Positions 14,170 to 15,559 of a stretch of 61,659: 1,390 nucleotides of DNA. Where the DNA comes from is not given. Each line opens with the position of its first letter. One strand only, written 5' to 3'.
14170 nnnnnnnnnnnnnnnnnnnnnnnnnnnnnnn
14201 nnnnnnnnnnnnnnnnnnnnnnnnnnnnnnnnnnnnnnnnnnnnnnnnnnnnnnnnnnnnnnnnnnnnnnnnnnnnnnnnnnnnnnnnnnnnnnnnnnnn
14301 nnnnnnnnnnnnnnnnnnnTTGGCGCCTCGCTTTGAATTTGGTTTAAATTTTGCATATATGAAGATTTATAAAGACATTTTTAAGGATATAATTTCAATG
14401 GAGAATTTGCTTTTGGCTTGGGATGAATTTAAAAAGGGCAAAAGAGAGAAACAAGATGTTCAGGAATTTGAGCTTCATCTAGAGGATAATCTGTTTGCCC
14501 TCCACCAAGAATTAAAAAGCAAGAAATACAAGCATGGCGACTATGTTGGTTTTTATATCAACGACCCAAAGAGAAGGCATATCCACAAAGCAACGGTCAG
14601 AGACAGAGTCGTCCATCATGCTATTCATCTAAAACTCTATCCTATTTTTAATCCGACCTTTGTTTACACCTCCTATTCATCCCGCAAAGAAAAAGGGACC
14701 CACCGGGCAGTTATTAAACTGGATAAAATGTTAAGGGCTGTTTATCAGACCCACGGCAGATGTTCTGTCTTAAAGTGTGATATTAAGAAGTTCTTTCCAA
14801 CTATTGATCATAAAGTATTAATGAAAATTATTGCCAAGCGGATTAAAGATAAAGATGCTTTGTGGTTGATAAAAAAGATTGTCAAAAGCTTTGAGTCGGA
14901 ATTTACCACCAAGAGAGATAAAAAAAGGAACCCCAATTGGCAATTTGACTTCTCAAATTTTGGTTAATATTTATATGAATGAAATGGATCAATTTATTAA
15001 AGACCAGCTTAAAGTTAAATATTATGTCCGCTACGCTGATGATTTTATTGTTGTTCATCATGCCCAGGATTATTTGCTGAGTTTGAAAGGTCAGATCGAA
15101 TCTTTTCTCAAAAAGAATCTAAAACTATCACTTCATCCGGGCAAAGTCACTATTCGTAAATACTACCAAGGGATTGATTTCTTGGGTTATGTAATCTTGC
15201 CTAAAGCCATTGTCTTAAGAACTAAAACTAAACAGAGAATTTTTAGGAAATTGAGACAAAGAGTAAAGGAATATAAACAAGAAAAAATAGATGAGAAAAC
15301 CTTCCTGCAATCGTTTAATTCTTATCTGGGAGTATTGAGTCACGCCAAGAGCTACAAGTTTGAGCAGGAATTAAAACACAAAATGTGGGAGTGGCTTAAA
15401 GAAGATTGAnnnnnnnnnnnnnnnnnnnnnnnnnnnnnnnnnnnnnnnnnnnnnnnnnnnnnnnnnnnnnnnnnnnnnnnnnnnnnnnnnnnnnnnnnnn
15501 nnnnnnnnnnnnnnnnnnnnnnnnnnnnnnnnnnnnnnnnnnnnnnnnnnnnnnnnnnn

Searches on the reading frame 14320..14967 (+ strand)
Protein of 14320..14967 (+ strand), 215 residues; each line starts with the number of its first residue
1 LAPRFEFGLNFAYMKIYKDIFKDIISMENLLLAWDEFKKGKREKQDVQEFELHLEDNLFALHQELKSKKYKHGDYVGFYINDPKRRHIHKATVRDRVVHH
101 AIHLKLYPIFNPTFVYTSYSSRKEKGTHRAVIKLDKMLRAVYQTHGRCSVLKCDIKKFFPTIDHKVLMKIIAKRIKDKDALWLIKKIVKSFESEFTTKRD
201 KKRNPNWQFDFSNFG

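Call 83: search_protein_families(library=pfam, max_evalue=0.01, proteins=[window:14320-14967:+])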
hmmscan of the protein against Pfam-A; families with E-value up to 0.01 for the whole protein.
window:14320-14967:+ (215 aa): 1 family
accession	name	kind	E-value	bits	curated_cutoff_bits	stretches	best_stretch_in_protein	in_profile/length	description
PF00078.32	RVT_1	-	3.4e-09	37.1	29.6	1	84-192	8-107/205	Reverse transcriptase (RNA-dependent DNA polymerase)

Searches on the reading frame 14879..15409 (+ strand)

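Call 83: search_protein_families(library=pfam, max_evalue=0.01, proteins=[window:14879-15409:+])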
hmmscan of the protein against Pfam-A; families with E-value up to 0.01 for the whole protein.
window:14879-15409:+ (176 aa): 1 family
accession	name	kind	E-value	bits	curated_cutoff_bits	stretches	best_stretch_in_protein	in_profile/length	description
PF00078.32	RVT_1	-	6.9e-13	49.2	29.6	1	11-106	112-205/205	Reverse transcriptase (RNA-dependent DNA polymerase)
